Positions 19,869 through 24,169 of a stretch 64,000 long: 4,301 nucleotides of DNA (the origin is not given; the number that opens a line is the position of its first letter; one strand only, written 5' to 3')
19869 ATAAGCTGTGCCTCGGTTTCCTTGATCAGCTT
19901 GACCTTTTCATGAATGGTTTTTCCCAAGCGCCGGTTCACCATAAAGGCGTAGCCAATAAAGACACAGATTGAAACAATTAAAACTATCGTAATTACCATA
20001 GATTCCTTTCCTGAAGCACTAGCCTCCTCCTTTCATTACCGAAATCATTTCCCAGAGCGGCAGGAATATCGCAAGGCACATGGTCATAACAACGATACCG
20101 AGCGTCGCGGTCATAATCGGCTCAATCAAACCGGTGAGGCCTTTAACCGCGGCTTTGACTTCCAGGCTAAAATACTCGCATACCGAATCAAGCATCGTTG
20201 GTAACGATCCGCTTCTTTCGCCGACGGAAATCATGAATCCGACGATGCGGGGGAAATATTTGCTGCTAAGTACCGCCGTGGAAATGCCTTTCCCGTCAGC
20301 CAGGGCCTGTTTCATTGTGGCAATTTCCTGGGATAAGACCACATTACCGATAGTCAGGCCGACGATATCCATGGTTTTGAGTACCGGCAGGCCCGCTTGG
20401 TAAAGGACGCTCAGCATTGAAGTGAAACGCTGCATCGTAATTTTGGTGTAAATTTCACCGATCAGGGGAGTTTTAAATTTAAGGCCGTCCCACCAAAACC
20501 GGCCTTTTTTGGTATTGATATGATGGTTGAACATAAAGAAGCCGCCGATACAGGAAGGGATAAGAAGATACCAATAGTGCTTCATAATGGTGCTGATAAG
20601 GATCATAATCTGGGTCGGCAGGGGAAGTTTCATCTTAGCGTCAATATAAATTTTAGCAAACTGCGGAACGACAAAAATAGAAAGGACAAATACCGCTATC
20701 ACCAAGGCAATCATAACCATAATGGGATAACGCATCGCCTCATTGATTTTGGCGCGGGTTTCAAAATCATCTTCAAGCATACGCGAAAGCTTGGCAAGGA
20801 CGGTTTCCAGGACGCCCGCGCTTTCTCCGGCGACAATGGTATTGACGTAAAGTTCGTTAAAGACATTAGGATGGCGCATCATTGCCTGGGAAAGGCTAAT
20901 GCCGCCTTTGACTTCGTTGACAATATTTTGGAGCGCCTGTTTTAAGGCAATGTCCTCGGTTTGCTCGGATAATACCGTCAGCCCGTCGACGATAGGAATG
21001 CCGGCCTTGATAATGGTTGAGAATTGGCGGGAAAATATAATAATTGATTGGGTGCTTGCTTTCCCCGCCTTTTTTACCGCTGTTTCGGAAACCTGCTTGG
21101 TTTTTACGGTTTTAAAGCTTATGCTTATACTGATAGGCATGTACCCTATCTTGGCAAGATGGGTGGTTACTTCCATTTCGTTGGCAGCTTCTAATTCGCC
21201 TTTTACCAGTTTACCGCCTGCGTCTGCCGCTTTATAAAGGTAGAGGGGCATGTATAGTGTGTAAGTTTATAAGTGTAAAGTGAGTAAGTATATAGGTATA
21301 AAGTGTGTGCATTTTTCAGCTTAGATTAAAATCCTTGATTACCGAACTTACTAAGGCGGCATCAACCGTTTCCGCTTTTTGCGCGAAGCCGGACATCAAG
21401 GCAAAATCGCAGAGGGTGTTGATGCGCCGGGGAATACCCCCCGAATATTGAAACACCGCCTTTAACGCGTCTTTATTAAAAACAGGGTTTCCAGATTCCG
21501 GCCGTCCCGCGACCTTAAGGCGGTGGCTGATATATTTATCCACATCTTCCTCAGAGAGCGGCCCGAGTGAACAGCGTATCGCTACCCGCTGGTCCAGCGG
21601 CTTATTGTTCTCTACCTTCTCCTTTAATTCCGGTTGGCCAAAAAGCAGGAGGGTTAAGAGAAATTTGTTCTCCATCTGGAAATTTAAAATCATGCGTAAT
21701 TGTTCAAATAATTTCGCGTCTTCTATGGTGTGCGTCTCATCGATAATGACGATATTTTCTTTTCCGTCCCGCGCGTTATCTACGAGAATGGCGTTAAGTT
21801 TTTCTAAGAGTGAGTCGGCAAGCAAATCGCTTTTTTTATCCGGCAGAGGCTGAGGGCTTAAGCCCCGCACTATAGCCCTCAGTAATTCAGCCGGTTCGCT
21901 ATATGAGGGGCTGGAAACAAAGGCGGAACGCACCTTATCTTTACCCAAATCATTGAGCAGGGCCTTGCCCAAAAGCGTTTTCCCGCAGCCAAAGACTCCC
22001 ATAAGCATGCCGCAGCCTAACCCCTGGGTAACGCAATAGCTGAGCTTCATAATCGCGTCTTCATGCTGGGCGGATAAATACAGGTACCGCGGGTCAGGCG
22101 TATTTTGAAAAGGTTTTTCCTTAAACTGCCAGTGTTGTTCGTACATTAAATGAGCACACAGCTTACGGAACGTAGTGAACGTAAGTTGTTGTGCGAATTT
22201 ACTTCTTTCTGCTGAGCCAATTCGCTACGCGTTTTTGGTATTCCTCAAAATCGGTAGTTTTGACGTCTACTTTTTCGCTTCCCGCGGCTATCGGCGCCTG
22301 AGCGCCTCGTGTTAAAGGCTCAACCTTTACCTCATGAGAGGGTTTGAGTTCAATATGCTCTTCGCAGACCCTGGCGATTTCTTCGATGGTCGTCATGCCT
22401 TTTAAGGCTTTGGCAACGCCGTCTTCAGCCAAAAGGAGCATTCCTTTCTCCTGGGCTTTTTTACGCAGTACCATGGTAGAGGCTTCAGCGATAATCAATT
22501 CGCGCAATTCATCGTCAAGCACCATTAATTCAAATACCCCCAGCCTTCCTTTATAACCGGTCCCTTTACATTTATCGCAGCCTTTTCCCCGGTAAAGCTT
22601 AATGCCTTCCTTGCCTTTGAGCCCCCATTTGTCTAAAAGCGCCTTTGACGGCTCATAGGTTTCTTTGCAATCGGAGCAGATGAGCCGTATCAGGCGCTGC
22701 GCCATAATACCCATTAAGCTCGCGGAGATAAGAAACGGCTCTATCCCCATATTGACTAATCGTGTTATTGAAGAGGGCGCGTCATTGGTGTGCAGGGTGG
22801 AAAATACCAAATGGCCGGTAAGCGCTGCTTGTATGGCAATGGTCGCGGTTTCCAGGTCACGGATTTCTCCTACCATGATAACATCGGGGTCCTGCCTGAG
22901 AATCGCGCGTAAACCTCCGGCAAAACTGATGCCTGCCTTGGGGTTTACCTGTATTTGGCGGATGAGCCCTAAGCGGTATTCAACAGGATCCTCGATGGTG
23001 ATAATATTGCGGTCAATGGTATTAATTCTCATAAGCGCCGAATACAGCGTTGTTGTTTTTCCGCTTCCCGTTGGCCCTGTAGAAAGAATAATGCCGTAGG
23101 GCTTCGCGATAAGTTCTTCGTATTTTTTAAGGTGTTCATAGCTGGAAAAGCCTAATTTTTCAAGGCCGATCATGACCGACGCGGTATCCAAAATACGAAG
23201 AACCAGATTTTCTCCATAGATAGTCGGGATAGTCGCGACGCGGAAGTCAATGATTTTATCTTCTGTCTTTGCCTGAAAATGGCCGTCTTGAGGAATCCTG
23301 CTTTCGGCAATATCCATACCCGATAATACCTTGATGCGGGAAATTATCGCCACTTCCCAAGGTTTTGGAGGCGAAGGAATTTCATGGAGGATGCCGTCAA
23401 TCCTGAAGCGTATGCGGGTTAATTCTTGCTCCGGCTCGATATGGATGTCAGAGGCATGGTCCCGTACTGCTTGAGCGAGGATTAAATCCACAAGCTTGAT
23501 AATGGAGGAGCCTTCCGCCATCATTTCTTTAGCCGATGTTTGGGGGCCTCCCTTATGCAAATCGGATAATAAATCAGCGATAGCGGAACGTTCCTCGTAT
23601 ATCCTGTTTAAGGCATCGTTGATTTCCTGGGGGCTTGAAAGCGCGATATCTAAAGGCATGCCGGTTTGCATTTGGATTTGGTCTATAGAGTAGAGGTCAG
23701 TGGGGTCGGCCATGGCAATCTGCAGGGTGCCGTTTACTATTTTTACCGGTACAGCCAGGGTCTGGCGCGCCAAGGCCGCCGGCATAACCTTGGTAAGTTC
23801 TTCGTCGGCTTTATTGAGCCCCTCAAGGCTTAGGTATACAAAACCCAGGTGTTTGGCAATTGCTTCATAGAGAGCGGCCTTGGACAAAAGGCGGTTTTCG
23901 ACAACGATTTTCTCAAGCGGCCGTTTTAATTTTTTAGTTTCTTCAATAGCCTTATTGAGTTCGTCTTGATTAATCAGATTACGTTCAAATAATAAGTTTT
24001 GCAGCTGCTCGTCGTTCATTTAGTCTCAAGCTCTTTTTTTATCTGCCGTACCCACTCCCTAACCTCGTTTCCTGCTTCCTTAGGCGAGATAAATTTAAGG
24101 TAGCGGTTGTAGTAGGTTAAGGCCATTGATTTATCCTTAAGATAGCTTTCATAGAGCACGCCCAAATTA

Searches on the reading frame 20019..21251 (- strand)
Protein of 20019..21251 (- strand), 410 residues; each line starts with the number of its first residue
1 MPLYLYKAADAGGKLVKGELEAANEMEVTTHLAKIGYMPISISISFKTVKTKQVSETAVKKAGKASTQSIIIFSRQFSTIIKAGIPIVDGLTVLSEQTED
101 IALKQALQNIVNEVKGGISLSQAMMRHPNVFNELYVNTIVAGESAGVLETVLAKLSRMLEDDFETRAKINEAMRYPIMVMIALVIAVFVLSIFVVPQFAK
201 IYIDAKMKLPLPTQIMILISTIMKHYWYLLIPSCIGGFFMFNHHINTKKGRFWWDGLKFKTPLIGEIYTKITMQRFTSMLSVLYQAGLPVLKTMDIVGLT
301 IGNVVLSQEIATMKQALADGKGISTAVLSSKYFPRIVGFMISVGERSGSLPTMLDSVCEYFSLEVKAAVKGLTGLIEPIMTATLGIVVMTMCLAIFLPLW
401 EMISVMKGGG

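Call 3: search_protein_families(library=pfam, proteins=[window:20019-21251:-], max_evalue=0.01)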
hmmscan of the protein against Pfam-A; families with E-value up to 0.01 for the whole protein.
window:20019-21251:- (410 aa): 2 families
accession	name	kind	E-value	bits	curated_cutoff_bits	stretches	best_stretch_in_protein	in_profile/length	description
PF00482.28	T2SSF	-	4.7e-57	191.8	25.2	2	73-196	1-125/125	Type II secretion system (T2SS), protein F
PF19592.4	DUF6097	-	0.0099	16.5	27.5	1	161-253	51-143/152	Family of unknown function (DUF6097)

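Call 4: search_protein_families(library=ncbifam, proteins=[window:20019-21251:-], max_evalue=0.01)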
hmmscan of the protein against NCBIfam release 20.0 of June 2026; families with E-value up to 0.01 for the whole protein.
window:20019-21251:- (410 aa): 6 families
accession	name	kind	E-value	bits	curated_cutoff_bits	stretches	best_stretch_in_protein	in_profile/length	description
TIGR02120.1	GspF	equivalog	2.5e-99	333.2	424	1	4-404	1-399/401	type II secretion system inner membrane protein GspF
NF052607.1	T4PiliAsmPilCThrm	equivalog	8.1e-91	305.1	700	1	1-405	1-403/406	type IV pilus assembly protein PilC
NF052606.1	T4PiliAsmPilCMyx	equivalog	4.1e-86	289.4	700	1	2-406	20-418/419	type IV pilus assembly protein PilC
NF047826.1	T3SSXpsF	equivalog_domain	1.1e-73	248.3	650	1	1-405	1-403/405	type II secretion system protein XpsF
NF007861.0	PRK10573.1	equivalog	4.1e-68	230.3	401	1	3-408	6-400/401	protein transport protein HofC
NF041012.2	T4P_ComGB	equivalog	2.5e-37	129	240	1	73-403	6-331/332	competence type IV pilus assembly protein ComGB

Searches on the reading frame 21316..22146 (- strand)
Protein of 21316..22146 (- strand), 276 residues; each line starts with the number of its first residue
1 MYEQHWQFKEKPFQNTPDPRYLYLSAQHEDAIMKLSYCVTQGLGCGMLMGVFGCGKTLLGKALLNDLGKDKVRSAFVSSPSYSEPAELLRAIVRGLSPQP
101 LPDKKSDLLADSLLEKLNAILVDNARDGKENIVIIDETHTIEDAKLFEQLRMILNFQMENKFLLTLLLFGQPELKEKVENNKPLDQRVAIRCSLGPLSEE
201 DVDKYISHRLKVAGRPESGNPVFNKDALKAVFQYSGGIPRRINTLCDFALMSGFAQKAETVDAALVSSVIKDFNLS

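Call 3: search_protein_families(library=pfam, proteins=[window:21316-22146:-], max_evalue=0.01)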
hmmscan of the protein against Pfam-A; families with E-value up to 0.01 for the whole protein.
window:21316-22146:- (276 aa): 6 families
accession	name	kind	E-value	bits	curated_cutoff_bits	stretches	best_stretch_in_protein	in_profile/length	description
PF13401.12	AAA_22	-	2e-20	73.9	27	1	43-176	5-128/130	AAA domain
PF13191.12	AAA_16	-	1.7e-06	29.1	32.6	1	41-147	22-150/167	AAA ATPase domain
PF00004.35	AAA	-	0.00016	22.6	21.2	1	47-145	2-73/131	ATPase family associated with various cellular activities (AAA)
PF01637.24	ATPase_2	-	0.0035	17.6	33.2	1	49-244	26-224/225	ATPase domain predominantly from Archaea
PF09848.15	SLFN-g3_helicase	-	0.0045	16.8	24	1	50-148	8-99/354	Schlafen group 3, DNA/RNA helicase domain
PF02367.23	TsaE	-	0.0097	16.3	26.6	0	45-83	23-57/128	Threonylcarbamoyl adenosine biosynthesis protein TsaE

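Call 4: search_protein_families(library=ncbifam, proteins=[window:21316-22146:-], max_evalue=0.01)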
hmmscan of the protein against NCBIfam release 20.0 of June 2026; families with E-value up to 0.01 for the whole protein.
window:21316-22146:- (276 aa): 2 families
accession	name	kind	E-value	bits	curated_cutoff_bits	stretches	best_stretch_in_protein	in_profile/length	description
TIGR03015.1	pepcterm_ATPase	hypoth_equivalog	3.1e-61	207.2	324.5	1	1-274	1-267/269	XrtA/PEP-CTERM system-associated ATPase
TIGR00150.1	T6A_YjeE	equivalog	0.006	16.4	60.1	0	46-82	25-57/135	tRNA (adenosine(37)-N6)-threonylcarbamoyltransferase complex ATPase subunit type 1 TsaE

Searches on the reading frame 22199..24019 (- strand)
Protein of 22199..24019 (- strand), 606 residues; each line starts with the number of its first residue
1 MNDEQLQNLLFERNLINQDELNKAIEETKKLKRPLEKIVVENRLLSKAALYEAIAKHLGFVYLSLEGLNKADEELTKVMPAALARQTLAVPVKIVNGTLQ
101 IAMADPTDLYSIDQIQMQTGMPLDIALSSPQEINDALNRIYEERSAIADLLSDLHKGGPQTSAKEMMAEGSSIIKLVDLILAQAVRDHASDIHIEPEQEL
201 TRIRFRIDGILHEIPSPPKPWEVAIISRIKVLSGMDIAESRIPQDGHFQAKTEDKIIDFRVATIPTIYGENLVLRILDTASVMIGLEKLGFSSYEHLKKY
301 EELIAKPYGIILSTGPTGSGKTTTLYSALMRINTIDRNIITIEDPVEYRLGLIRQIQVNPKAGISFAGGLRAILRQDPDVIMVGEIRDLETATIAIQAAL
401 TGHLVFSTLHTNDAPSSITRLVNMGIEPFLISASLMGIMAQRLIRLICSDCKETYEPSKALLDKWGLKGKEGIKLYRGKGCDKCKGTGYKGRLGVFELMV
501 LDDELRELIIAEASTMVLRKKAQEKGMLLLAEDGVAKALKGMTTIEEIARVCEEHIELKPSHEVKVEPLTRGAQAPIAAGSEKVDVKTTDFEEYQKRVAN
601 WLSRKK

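Call 3: search_protein_families(library=pfam, proteins=[window:22199-24019:-], max_evalue=0.01)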
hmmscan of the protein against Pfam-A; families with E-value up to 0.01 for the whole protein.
window:22199-24019:- (606 aa): 3 families
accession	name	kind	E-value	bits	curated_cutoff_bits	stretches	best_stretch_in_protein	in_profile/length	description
PF00437.27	T2SSE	-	3.2e-136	454.3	24.9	1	170-550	5-370/370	Type II/IV secretion system protein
PF05157.20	MshEN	-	1.2e-18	67.3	23.1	1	70-145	12-88/90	MshEN domain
PF25199.1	nSTAND_NTPase5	-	0.0012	19.1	34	1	305-357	38-91/145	Novel STAND NTPase 5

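Call 4: search_protein_families(library=ncbifam, proteins=[window:22199-24019:-], max_evalue=0.01)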
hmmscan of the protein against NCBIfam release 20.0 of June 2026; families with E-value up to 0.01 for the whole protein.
window:22199-24019:- (606 aa): 21 families
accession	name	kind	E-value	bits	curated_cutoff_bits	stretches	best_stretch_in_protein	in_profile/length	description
TIGR02538.1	type_IV_pilB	equivalog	7.6e-181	602.5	675.65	1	6-553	2-563/564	type IV-A pilus assembly ATPase PilB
TIGR02533.1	type_II_gspE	equivalog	7.9e-176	585.5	630.25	1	78-551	3-485/486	type II secretion system ATPase GspE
NF053534.1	T4PilAsmATPsTfpB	equivalog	3.1e-148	494.8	850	1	35-552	53-582/584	type IV pilus assembly ATPase TfpB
NF007755.0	PRK10436.1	equivalog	7.7e-135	450.1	617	1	82-553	12-460/465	type II secretion system protein GspE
NF041000.1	ATPase_ComGA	equivalog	2.9e-78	262.5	300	1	180-445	3-266/267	competence type IV pilus ATPase ComGA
TIGR01420.1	pilT_fam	subfamily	2.4e-52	178.3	319.1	1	179-445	4-269/343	PilT/PilU family type 4a pilus ATPase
TIGR02525.1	plasmid_TraJ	equivalog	4e-25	88.5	368.3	1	307-424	148-272/372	plasmid transfer ATPase TraJ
TIGR02524.1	dot_icm_DotB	equivalog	3.8e-22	79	463.3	1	302-423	128-258/358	Dot/Icm type IV secretion system ATPase DotB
NF058587.1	archaellum_moto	equivalog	5e-17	61.8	550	1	312-426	279-398/527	archaellum flagellar ATPase motor FlaI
TIGR02782.1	TrbB_P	equivalog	1.2e-13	51.1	304.55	1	311-424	139-255/303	P-type conjugative transfer ATPase TrbB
TIGR02788.1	VirB11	equivalog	1.4e-12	47.3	249.95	1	304-425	141-266/308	P-type DNA transfer ATPase VirB11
NF053672.1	bindosome_BasE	exception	2.6e-12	46.3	1000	1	301-440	263-408/512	bindosome assembly system ATPase subunit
TIGR03819.1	heli_sec_ATPase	hypoth_equivalog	2.7e-11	43.2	373.15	1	268-426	138-302/340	TadA family conjugal transfer-associated ATPase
NF010407.0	PRK13833.1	subfamily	3.8e-11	43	499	1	303-426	140-264/323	conjugal transfer protein TrbB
NF010469.0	PRK13894.1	subfamily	8.3e-11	41.8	508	1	310-422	151-265/320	conjugal transfer ATPase TrbB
NF053729.1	c-di-GMP_motif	domain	2e-08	33.9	38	1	8-56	4-52/53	cyclic di-GMP-binding domain-containing protein, MshE-related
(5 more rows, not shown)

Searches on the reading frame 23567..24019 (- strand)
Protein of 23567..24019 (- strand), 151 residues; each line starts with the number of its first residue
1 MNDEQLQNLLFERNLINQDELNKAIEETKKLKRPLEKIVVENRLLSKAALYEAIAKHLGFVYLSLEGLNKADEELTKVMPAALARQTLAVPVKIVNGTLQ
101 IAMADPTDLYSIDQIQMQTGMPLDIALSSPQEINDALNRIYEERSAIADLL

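Call 22: search_solved_structures(query=window:23567-24019:-, max_evalue=1, show_alignments=5)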
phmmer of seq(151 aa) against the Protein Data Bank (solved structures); distinct sequences matched with E-value up to 1: 20.
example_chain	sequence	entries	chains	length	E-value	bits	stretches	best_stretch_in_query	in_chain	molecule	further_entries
6f8l_G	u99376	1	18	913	1.9e-22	83.1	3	3-150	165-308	Type IV pilus assembly protein PilF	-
6olj_C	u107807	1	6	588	1.9e-19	73.4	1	4-150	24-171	Type IV pilus biogenesis ATPase PilB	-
5tsg_B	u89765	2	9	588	1.9e-19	73.4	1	4-150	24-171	Type IV pilus biogenesis ATPase PilB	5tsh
5zfr_A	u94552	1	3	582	1.6e-18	70.3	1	4-150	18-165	Type IV pilus biogenesis ATPase PilB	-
3jc8_Ba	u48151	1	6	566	6.8e-14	55.4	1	6-145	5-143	Type IV-A pilus assembly ATPase PilB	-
7mcd_A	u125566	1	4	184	3.4e-08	37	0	15-40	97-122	AI-designed TIM-barrel F15C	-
9g1w_A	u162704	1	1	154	6.5e-08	36.1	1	2-129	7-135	Type IV pilus assembly ATPase PilB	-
5htl_A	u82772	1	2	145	2e-07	34.5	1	5-140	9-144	MSHA biogenesis protein MshE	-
9gl5_A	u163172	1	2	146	2.1e-07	34.4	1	3-142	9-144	ATP-binding motif-containing protein pilF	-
8pfa_A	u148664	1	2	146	2.1e-07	34.4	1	3-142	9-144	c-di-GMP binding domain of the ATPase enzyme PilF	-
8pdk_A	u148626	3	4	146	2.2e-07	34.4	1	3-142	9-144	c-di-GMP binding domain of the ATPase enzyme PilF | ATP-binding motif-containing protein pilF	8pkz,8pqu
9glg_A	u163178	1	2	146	2.2e-07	34.4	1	3-142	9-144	ATP-binding motif-containing protein pilF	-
8pe0_A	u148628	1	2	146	4.1e-07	33.5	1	5-142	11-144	c-di-GMP binding domain of the ATPase enzyme PilF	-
6ejf_J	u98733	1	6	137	4.7e-07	33.3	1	3-139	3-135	Type IV pilus assembly protein PilF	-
2d27_A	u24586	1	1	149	9.2e-07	32.3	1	16-141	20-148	type II secretion ATPase XpsE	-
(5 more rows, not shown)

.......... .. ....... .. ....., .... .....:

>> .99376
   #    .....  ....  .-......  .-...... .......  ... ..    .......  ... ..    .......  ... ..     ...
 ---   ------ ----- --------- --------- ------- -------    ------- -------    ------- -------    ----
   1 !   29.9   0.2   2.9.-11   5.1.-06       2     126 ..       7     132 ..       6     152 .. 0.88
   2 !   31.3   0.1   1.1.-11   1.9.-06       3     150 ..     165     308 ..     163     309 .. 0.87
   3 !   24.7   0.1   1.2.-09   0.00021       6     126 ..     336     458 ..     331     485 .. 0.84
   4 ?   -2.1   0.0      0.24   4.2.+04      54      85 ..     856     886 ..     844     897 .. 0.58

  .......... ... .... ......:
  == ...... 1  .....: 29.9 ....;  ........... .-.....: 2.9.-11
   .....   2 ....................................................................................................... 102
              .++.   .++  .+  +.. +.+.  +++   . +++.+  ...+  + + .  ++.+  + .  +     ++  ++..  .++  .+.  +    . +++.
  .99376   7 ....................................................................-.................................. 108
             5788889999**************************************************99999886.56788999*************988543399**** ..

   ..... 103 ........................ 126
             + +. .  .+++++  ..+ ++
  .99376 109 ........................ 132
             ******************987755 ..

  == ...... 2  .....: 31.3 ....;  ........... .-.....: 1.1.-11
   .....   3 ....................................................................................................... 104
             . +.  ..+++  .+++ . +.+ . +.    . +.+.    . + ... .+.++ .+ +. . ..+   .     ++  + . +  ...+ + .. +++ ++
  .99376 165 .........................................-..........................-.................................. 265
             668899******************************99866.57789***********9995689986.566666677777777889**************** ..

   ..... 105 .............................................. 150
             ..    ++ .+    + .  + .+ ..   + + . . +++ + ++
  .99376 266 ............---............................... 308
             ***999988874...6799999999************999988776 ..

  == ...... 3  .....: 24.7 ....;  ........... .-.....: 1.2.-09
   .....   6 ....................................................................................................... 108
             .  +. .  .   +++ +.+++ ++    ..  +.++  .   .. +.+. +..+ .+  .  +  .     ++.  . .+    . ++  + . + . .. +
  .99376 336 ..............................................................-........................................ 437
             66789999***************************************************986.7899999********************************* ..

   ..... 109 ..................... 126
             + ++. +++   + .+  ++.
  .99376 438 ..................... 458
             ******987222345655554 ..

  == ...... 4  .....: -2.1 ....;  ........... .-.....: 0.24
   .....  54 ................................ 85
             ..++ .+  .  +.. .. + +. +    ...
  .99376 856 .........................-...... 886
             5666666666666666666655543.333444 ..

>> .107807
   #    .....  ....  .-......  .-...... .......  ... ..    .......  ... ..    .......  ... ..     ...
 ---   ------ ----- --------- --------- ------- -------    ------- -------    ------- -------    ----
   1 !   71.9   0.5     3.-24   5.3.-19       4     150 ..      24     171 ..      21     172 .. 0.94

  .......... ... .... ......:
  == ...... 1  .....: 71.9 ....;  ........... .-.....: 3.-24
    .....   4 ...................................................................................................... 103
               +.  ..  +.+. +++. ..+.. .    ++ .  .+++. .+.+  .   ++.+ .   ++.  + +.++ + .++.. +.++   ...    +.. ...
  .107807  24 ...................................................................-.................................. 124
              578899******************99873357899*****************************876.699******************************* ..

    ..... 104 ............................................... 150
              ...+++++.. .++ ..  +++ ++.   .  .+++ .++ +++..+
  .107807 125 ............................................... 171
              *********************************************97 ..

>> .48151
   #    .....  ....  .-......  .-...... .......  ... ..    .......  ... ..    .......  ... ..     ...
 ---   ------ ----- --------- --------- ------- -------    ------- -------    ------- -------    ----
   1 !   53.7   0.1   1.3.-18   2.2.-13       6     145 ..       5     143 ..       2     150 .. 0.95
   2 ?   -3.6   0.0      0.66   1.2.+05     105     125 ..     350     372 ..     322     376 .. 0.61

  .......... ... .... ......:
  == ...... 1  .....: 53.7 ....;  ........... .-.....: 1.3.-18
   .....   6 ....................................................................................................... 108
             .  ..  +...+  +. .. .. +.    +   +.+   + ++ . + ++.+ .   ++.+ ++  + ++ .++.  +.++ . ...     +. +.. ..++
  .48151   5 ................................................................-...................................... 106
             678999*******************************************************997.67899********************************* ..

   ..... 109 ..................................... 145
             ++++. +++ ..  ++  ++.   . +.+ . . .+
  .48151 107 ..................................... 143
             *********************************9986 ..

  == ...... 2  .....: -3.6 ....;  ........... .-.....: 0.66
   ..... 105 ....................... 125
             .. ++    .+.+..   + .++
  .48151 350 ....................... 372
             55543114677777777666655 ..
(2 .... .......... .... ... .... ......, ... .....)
